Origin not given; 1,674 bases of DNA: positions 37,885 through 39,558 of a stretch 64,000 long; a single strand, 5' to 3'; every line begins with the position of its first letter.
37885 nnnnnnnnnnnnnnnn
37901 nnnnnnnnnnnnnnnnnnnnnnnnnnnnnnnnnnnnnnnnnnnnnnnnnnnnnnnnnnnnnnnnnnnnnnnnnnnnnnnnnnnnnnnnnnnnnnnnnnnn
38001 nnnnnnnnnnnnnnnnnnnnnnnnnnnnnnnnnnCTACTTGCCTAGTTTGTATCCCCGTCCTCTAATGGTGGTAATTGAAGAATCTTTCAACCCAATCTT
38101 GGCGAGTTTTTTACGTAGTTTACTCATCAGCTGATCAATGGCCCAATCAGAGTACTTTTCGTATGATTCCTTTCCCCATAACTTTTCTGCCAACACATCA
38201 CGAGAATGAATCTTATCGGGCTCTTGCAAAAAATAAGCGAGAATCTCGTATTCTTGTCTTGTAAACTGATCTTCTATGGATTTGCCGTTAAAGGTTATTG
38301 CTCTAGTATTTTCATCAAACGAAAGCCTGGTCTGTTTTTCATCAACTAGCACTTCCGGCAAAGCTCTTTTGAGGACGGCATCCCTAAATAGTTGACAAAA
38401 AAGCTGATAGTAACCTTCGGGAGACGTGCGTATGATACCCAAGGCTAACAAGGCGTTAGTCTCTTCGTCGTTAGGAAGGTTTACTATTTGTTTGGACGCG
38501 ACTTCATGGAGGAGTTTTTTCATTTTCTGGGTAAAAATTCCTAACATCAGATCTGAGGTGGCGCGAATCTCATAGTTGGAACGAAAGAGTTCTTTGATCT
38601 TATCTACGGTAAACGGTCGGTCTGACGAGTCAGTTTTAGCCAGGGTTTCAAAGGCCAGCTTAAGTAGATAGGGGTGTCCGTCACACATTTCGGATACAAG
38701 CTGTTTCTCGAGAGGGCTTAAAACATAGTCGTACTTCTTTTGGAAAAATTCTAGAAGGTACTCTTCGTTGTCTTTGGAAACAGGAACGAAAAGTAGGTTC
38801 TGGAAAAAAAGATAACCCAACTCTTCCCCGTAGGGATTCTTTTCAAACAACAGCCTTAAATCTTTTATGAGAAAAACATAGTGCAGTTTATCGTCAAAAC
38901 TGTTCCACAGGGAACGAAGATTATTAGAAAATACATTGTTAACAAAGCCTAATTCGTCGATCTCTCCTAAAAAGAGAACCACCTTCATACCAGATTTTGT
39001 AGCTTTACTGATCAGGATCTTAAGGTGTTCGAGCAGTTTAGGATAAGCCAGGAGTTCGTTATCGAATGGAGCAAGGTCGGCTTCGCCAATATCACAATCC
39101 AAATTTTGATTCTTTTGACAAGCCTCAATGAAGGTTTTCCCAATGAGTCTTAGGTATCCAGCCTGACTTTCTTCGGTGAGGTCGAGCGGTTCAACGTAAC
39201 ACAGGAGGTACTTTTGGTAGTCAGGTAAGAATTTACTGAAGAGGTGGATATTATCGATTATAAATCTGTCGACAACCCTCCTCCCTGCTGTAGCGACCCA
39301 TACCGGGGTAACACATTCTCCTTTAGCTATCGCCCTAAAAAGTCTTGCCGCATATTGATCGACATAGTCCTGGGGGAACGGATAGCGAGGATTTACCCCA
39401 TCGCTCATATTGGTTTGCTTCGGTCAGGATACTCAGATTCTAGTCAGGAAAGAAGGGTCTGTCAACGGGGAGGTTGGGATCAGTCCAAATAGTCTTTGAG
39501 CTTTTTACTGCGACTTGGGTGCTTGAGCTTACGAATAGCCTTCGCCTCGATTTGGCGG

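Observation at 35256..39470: Accessory block between atp/ccdA and rpoD: 137-aa + 630-aa unknown proteins with a convergent, overlapping wHTH regulator bearing a novel N-terminal domain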

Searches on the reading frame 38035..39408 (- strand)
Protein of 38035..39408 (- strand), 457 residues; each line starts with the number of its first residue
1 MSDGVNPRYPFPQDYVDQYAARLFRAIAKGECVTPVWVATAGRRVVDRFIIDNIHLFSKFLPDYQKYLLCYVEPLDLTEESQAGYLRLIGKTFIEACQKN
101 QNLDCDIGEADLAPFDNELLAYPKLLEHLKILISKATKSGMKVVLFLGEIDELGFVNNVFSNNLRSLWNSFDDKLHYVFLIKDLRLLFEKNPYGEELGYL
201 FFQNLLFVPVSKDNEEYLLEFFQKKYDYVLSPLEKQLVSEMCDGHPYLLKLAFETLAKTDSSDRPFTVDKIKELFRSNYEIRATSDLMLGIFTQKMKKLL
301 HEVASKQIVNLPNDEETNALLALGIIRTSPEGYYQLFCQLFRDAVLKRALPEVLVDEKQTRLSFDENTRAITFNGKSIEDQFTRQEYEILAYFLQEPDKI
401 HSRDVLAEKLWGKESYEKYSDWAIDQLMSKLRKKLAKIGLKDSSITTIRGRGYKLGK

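Call 3: search_protein_families(library=pfam, proteins=[window:38035-39408:-], max_evalue=1)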
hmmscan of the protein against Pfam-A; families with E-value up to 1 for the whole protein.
window:38035-39408:- (457 aa): 3 families
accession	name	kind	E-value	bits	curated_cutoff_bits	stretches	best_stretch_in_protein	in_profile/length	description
PF00486.34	Trans_reg_C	-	3e-17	62.9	26.2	1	382-455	6-77/77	Transcriptional regulatory protein, C terminal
PF14516.12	AAA_35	-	0.0006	19.2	27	1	223-342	210-326/331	AAA-like domain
PF18865.6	AbiJ_NTD5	-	0.15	12.5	26.7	1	376-438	14-77/93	AbiJ N-terminal domain 5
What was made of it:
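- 38044..38265 (-): Winged-helix DNA-binding domain (residues 382-455), with the recognition-helix region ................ nearly invariant. Trans_reg_C E 3e-17 (call 3).
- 38383..38742 (-): Region matching the C-terminal third of Pfam AAA_35 (residues 223-342), including the conserved C-x-G-H-P-Y motif. E 6e-4 in this protein (call 3).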

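Call 4: search_protein_families(library=ncbifam, proteins=[window:38035-39408:-], max_evalue=1)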
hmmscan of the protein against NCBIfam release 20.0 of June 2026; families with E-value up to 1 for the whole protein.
window:38035-39408:- (457 aa): 36 families (the best 25 are shown)
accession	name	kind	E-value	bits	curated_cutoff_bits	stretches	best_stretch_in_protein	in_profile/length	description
TIGR02154.1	PhoB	equivalog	3e-14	52.9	296.2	1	344-455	118-225/226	phosphate regulon transcriptional regulator PhoB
NF008296.0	PRK11083.1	equivalog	7.8e-14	51.6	273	1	345-455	117-225/228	two-component system response regulator CreB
NF053854.1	RespRegPhoBBctds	equivalog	1.5e-12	47.4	270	1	358-455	134-224/225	two-component system response regulator PhoB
NF041734.1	resp_reg_RppA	equivalog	7.3e-12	45.1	250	1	348-455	119-227/229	two-component system response regulator RppA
NF041209.1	resp_regPieR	equivalog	1.6e-09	37.8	450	1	360-455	137-227/231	two component system response regulator PieR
NF045944.1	ResRegRpaBCyano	equivalog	1.9e-09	37.3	330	1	361-455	135-227/229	response regulator transcription factor RpaB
NF007982.1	PRK10710.1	equivalog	4.1e-09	36.4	380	1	344-454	120-226/235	envelope stress response regulator BaeR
NF045914.1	RespRegNblR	equivalog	1.1e-08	35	300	1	361-455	136-225/228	response regulator transcription factor NblR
NF007546.0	PRK10161.1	equivalog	1.3e-08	34.7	471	1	359-455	134-225/229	phosphate response regulator transcription factor PhoB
NF008078.0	PRK10816.1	equivalog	1.9e-08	34.1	336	1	365-455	135-220/223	two-component system response regulator PhoP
NF040689.1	MtrAB_MtrA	equivalog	2.4e-08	33.6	300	1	360-455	127-218/219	MtrAB system response regulator MtrA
NF008378.0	PRK11173.1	equivalog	9.9e-08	31.6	334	1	363-455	143-232/238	two-component system response regulator ArcA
NF033120.0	vanR_FM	exception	3.4e-07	30.1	460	1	362-455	140-229/231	vancomycin resistance response regulator transcription factor, VanR-F/VanR-M family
NF008034.0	PRK10766.1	equivalog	5.2e-07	29.4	275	1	363-455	143-226/231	two-component system response regulator TorR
NF012227.0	AdeR_RR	equivalog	1.1e-06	28.2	340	1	367-456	152-237/239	efflux system response regulator transcription factor AdeR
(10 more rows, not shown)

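Call 5: search_protein_families(library=padloc, proteins=[window:38035-39408:-], max_evalue=1)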
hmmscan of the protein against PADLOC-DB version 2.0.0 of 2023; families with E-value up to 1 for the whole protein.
window:38035-39408:- (457 aa): 0 families

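Call 10: find_homologous_proteins(query=window:38035-39408:-)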
Query window:38035-39408:- (457 aa): 161 proteins with E <= 0.001 among 8000 candidates; the best 120 are listed.
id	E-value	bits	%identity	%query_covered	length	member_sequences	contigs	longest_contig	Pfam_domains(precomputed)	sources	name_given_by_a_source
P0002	0.0e+0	1032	100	100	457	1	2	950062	PF00486.35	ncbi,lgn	-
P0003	2.6e-207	707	68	98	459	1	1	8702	PF00486.35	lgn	-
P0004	2.7e-176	605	58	100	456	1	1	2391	PF00486.35,PF14516.13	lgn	-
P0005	6.5e-174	597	58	98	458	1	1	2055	PF00486.35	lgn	-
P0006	7.7e-174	597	56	100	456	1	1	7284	PF00486.35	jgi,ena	-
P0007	4.0e-172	591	57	98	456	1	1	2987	PF00486.35,PF14516.13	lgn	-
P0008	2.4e-170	585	58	98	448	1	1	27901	PF00486.35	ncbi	-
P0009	4.9e-169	581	56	100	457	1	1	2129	PF00486.35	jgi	jgi:hypothetical protein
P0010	9.0e-167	574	56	100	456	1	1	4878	PF00486.35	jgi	jgi:hypothetical protein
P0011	1.5e-166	573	55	100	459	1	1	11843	PF00486.35,PF14516.13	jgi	jgi:DNA-binding winged helix-turn-helix (wHTH) protein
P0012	1.1e-161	557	56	100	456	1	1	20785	PF00486.35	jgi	jgi:DNA-binding winged helix-turn-helix (wHTH) protein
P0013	1.2e-150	520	52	98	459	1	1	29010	PF00486.35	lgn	-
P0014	1.5e-148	514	49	98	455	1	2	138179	PF00486.35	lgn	-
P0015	1.7e-147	510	49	98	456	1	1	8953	PF00486.35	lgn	-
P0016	7.0e-147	508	53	90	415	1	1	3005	PF00486.35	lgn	-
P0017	8.8e-136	471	48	98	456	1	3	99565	PF00486.35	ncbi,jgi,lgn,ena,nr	ncbi:MAG TPA: winged helix-turn-helix domain-containing protein [Candidatus Bathyarchaeia archaeon]|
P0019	1.3e-118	415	44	99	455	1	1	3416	PF00486.35,PF14516.13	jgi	jgi:DNA-binding winged helix-turn-helix (wHTH) protein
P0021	1.9e-110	388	43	98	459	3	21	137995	PF00486.35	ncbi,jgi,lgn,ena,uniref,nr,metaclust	ncbi:hypothetical protein A2715_00825 [Candidatus Woesebacteria bacterium RIFCSPHIGHO2_01_FULL_39_32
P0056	6.3e-100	353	43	98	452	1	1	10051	PF00486.35,PF14516.13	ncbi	-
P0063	2.5e-98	348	40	98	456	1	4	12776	PF00486.35,PF14516.13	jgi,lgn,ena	-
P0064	3.5e-98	348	41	98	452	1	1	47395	PF00486.35,PF14516.13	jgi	jgi:DNA-binding winged helix-turn-helix (wHTH) protein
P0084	2.3e-92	328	37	99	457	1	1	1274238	PF00486.35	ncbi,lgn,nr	ncbi:winged helix-turn-helix transcriptional regulator [Candidatus Woesebacteria bacterium]|nr:MAG: 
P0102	5.3e-87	311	38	100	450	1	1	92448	PF00486.35,PF14516.13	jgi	jgi:DNA-binding winged helix-turn-helix (wHTH) protein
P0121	3.8e-70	255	32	98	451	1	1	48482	PF00486.35,PF14516.13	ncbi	ncbi:winged helix-turn-helix domain-containing protein [Patescibacteria group bacterium]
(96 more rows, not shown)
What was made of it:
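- There are 161 regulator homologues; the 120 listed are nearly all full-length and, where a source names them, come from Microgenomates or Woesebacteria (call 10).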

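Call 12: find_encoding_contigs(protein=P0003, flank=8000, max_places=2)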
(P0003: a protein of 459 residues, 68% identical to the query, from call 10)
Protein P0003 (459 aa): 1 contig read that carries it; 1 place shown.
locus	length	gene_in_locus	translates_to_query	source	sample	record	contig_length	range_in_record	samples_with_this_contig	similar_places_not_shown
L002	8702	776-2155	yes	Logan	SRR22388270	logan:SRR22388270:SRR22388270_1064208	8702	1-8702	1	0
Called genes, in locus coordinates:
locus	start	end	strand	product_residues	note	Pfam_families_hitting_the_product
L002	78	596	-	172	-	PF04098:Rad52_Rad22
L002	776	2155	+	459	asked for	PF00486:Trans_reg_C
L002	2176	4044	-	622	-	-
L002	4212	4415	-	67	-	-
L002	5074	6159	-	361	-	PF04932:Wzy_C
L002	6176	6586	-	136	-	PF13620:CarboxypepD_reg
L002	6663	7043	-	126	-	-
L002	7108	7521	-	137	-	PF01609:DDE_Tnp_1, PF13586:DDE_Tnp_1_2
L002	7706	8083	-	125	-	PF13188:PAS_8, PF00989:PAS, PF08448:PAS_4, PF13426:PAS_9, PF08447:PAS_3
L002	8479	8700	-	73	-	?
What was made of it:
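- L002 has a DDE transposase about 3 kb from the partner gene (call 12).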

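Call 13: find_encoding_contigs(protein=P0008, flank=8000, max_places=2)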
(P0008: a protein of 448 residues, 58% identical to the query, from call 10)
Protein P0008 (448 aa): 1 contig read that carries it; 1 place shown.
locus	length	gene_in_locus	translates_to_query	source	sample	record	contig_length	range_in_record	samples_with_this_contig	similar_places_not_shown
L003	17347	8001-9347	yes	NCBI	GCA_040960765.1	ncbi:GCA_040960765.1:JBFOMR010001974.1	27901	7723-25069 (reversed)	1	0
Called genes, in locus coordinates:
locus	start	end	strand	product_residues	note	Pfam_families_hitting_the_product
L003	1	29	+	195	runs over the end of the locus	PF02517:Rce1-like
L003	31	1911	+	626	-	PF13360:PQQ_2 (faint), PF13570:Beta-prop_ACSF4 (faint), PF18975:DUF5711 (faint), PF24807:WD40_CDC20-Fz (faint), PF23381:Beta-prop_IFT122_1st, PF25174:Beta-prop_THOC3 (weak), PF23414:Beta-prop_EML_2, PF26550:Tricorn_2nd (weak), +2 more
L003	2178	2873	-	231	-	-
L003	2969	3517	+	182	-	-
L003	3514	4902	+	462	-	-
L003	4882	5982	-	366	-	PF03979:Sigma70_r1_1 (weak), PF00140:Sigma70_r1_2, PF04542:Sigma70_r2, PF04539:Sigma70_r3, PF04545:Sigma70_r4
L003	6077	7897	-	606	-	PF01807:Zn_ribbon_DnaG, PF08275:DNAG_N, PF01751:Toprim (weak), PF13155:Toprim_2, PF13662:Toprim_4, PF10410:DnaB_bind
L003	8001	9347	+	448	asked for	PF00486:Trans_reg_C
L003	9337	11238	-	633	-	-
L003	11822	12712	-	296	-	PF01522:Polysacc_deac_1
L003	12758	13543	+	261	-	-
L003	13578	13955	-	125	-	PF07883:Cupin_2 (weak)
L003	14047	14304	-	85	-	PF01541:GIY-YIG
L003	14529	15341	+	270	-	PF00528:BPD_transp_1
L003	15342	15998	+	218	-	PF00005:ABC_tran, PF13304:AAA_21 (faint)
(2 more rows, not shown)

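Call 14: find_encoding_contigs(protein=P0014, flank=8000, max_places=2)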
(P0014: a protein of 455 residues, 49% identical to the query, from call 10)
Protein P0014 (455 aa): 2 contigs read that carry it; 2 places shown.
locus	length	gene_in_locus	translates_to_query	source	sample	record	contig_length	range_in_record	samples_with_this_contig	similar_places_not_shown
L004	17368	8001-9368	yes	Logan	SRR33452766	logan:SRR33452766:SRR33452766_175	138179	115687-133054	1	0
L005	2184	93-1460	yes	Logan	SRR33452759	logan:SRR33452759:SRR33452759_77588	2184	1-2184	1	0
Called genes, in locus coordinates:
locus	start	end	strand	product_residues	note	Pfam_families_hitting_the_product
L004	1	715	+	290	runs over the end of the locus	PF01149:Fapy_DNA_glyco, PF06831:H2TH, PF06827:zf-FPG_IleRS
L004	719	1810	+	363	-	PF02463:SMC_N, PF13175:AAA_15, PF13476:AAA_23, PF13304:AAA_21 (weak)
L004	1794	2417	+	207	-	PF12838:Fer4_7 (weak), PF00037:Fer4 (weak), PF12837:Fer4_6 (weak), PF00085:Thioredoxin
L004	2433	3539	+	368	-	PF02661:Fic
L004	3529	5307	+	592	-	PF04675:DNA_ligase_A_N, PF01068:DNA_ligase_A_M, PF04679:DNA_ligase_A_C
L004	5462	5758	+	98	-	PF09685:MamF_MmsF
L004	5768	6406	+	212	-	PF00156:Pribosyltran, PF14681:UPRTase (weak)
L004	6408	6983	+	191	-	PF01195:Pept_tRNA_hydro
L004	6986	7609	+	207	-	PF07690:MFS_1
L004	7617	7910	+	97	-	-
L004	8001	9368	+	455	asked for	PF00486:Trans_reg_C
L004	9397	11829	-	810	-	-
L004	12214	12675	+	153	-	PF03449:GreA_GreB_N, PF01272:GreA_GreB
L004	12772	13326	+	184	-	-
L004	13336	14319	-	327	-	PF01261:AP_endonuc_2 (weak)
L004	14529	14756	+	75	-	PF02583:Trns_repr_metal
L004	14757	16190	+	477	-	PF00403:HMA, PF13386:DsbD_2, PF13473:Cupredoxin_1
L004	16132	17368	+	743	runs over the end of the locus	PF00403:HMA, PF00122:E1-E2_ATPase, PF00702:Hydrolase, PF08282:Hydrolase_3 (weak)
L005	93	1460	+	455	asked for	PF00486:Trans_reg_C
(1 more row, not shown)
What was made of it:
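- The neighbourhood differs between relatives (calls 12-14).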

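Call 20: find_encoding_contigs(protein=P0021, flank=8000, max_places=3)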
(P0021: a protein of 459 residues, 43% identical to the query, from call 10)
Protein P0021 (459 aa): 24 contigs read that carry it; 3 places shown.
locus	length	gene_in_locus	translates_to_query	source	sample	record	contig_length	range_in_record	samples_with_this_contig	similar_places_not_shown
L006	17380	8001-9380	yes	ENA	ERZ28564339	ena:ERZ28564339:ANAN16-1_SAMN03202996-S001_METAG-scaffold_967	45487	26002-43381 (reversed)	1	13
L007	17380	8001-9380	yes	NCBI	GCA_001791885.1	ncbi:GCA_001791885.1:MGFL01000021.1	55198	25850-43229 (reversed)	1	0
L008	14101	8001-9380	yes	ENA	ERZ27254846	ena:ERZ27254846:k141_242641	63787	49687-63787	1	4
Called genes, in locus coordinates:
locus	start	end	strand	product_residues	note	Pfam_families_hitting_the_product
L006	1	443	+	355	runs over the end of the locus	PF02661:Fic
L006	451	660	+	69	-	-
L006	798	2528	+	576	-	PF04675:DNA_ligase_A_N, PF01068:DNA_ligase_A_M, PF04679:DNA_ligase_A_C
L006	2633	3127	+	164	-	-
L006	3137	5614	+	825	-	PF00690:Cation_ATPase_N, PF00122:E1-E2_ATPase, PF00702:Hydrolase, PF13246:Cation_ATPase, PF08282:Hydrolase_3 (weak), PF00689:Cation_ATPase_C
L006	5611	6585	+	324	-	PF01699:Na_Ca_ex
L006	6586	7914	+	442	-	PF27218:MJ0043_C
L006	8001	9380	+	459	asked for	PF00486:Trans_reg_C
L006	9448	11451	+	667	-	-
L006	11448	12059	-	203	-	-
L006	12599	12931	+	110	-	PF09685:MamF_MmsF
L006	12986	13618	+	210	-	PF01135:PCMT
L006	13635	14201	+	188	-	-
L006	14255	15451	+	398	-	PF07690:MFS_1 (faint)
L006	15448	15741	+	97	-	-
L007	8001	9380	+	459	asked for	PF00486:Trans_reg_C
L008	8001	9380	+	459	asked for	PF00486:Trans_reg_C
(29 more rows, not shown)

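Call 21: find_encoding_contigs(protein=P0084, flank=8000, max_places=2)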
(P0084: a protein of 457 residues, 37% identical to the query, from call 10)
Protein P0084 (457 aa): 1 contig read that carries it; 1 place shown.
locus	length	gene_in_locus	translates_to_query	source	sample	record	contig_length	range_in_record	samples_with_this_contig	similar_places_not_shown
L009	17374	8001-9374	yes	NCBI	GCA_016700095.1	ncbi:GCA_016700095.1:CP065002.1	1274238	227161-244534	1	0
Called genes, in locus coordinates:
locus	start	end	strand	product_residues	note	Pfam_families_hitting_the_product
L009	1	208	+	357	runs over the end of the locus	PF02661:Fic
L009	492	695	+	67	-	-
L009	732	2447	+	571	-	PF04675:DNA_ligase_A_N, PF01068:DNA_ligase_A_M, PF01331:mRNA_cap_enzyme (faint), PF04679:DNA_ligase_A_C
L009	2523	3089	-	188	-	-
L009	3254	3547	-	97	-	-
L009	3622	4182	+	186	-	-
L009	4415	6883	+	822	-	PF00690:Cation_ATPase_N, PF00122:E1-E2_ATPase, PF00702:Hydrolase, PF13246:Cation_ATPase, PF08282:Hydrolase_3 (weak), PF00689:Cation_ATPase_C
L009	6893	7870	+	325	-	PF01699:Na_Ca_ex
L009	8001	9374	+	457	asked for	PF00486:Trans_reg_C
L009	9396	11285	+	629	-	-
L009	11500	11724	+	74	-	-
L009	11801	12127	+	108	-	PF09685:MamF_MmsF (weak)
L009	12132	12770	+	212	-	PF01135:PCMT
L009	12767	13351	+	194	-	PF01195:Pept_tRNA_hydro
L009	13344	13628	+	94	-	-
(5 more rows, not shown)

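Call 22: find_encoding_contigs(protein=P0017, flank=8000, max_places=2)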
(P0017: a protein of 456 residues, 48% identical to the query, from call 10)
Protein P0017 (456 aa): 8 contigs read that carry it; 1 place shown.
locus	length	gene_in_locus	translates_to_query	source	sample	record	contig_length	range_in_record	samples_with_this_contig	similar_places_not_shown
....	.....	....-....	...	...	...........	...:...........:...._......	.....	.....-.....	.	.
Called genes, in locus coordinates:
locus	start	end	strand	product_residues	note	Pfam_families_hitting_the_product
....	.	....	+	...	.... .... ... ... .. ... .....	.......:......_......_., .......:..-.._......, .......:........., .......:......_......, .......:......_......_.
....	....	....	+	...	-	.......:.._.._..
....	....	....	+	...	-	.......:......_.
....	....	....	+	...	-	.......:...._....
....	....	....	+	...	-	-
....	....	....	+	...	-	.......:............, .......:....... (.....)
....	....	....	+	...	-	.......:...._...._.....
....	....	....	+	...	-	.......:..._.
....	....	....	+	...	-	-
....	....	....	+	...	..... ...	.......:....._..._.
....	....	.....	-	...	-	-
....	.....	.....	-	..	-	?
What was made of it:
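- In Woesebacteria it lies in a stable neighbourhood of Fic, DNA ligase, cation ATPase, Na/Ca exchanger and, downstream, MamF_MmsF and PCMT (calls 20-22). The module sits in conserved housekeeping neighbourhoods (calls 20-22).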

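Call 32: find_related_loci(query=A2, collection=genome_contigs, flank=6000)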
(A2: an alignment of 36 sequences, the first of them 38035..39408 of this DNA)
Query A2 (457 aa) in genome_contigs; peptide patterns used: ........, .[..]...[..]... (x = any residue, [..] = any of these).
76 stretches matched a pattern; 69 encode a relative of the query (tblastn E <= 1e-3); 65 distinct loci.
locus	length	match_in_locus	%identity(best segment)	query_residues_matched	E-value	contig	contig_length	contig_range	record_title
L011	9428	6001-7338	48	9-456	2e-141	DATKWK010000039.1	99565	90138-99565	MAG TPA_asm: Candidatus Bathyarchaeia archaeon isolate SMAG_U14161 k141_1615255, whole genome shotgun sequence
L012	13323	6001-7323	46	9-455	4e-125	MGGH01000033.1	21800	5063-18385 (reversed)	MAG: Candidatus Woesebacteria bacterium RIFCSPHIGHO2_01_FULL_39_23 rifcsphigho2_01_scaffold_5088, whole genome shotgun s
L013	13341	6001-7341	43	9-454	4e-112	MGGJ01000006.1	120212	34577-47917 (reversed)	MAG: Candidatus Woesebacteria bacterium RIFCSPHIGHO2_01_FULL_39_32 rifcsphigho2_01_scaffold_159, whole genome shotgun se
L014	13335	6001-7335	43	9-455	2e-109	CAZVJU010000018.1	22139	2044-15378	MAG TPA_asm: uncultured Gammaproteobacteria bacterium isolate SRP050083_co3_9 genome assembly, contig: NODE_1668_length_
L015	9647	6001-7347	40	6-454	4e-106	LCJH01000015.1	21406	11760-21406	MAG: Microgenomates group bacterium GW2011_GWA2_44_7 UW69_C0015, whole genome shotgun sequence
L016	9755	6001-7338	39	9-455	1e-105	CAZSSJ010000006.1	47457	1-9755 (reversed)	MAG TPA_asm: uncultured Gammaproteobacteria bacterium isolate SRP050083_co1_3 genome assembly, contig: NODE_202_length_4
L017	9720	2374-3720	42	1-454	1e-99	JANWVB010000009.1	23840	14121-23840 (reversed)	MAG: Patescibacteria group bacterium isolate SKYG105 NODE_9_length_23840_cov_3.155410, whole genome shotgun sequence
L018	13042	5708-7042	38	9-455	7e-95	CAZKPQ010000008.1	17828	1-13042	MAG TPA_asm: uncultured Gammaproteobacteria bacterium isolate SRP173033_co3_47 genome assembly, contig: NODE_3840_length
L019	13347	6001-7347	40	1-454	6e-94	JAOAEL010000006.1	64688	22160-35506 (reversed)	MAG: Patescibacteria group bacterium isolate SKW259 NODE_6_length_64688_cov_5.899290, whole genome shotgun sequence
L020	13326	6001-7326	38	10-454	6e-94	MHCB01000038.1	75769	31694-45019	MAG: Candidatus Blackburnbacteria bacterium RIFCSPHIGHO2_12_FULL_44_25 rifcsphigho2_12_scaffold_905, whole genome shotgu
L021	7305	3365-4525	33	30-454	2e-51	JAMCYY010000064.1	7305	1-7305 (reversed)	MAG: Patescibacteria group bacterium isolate FK_Sedi_B_Bin.329 NODE_44579_length_7305_cov_2.06562, whole genome shotgun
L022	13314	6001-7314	38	10-456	4e-92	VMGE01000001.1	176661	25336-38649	MAG: Microgenomates group bacterium Gr01-1014_5 G01um10145_scaffold_13, whole genome shotgun sequence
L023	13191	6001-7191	30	30-454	1e-44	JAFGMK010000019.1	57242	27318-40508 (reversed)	MAG: Candidatus Paceibacterota bacterium isolate Zod_Metabat.464 k87_6117855, whole genome shotgun sequence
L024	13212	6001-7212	30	19-454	1e-42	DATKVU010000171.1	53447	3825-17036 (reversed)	MAG TPA_asm: Clostridia bacterium isolate SMAG_U14141 k141_2815328, whole genome shotgun sequence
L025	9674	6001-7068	28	9-454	1e-40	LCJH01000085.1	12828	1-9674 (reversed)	MAG: Microgenomates group bacterium GW2011_GWA2_44_7 UW69_C0085, whole genome shotgun sequence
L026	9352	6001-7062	29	9-453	1e-39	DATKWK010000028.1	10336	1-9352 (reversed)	MAG TPA_asm: Candidatus Bathyarchaeia archaeon isolate SMAG_U14161 k141_820830, whole genome shotgun sequence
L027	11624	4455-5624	30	30-454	1e-46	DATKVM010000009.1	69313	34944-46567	MAG TPA_asm: Patescibacteria group bacterium isolate SMAG_U14133 k141_706363, whole genome shotgun sequence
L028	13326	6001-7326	38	9-454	5e-100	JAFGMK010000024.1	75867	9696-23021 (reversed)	MAG: Candidatus Paceibacterota bacterium isolate Zod_Metabat.464 k87_7108571, whole genome shotgun sequence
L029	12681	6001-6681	27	209-453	9e-21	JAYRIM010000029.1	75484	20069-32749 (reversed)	MAG: Candidatus Levyibacteriota bacterium isolate SZ_szas25bin.53 k141_1575537, whole genome shotgun sequence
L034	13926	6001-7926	24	201-455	8e-17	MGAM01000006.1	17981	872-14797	MAG: Candidatus Roizmanbacteria bacterium RIFCSPLOWO2_01_FULL_39_19 rifcsplowo2_01_scaffold_14264, whole genome shotgun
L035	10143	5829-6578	25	187-453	5e-17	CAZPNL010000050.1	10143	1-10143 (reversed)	MAG TPA_asm: uncultured Gammaproteobacteria bacterium isolate SRP342105_co2_196 genome assembly, contig: NODE_7157_lengt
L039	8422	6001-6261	39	371-457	1e-16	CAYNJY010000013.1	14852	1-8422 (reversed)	MAG TPA_asm: uncultured Gammaproteobacteria bacterium isolate ERP125453_co1_527 genome assembly, contig: NODE_4210_lengt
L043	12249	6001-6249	40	374-456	8e-16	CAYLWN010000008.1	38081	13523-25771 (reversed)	MAG TPA_asm: uncultured Gammaproteobacteria bacterium isolate SRP050083_co1_444 genome assembly, contig: NODE_339_length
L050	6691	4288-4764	31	284-455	4e-14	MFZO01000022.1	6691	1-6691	MAG: Candidatus Roizmanbacteria bacterium RIFCSPHIGHO2_02_FULL_38_11 rifcsphigho2_02_scaffold_28029, whole genome shotgu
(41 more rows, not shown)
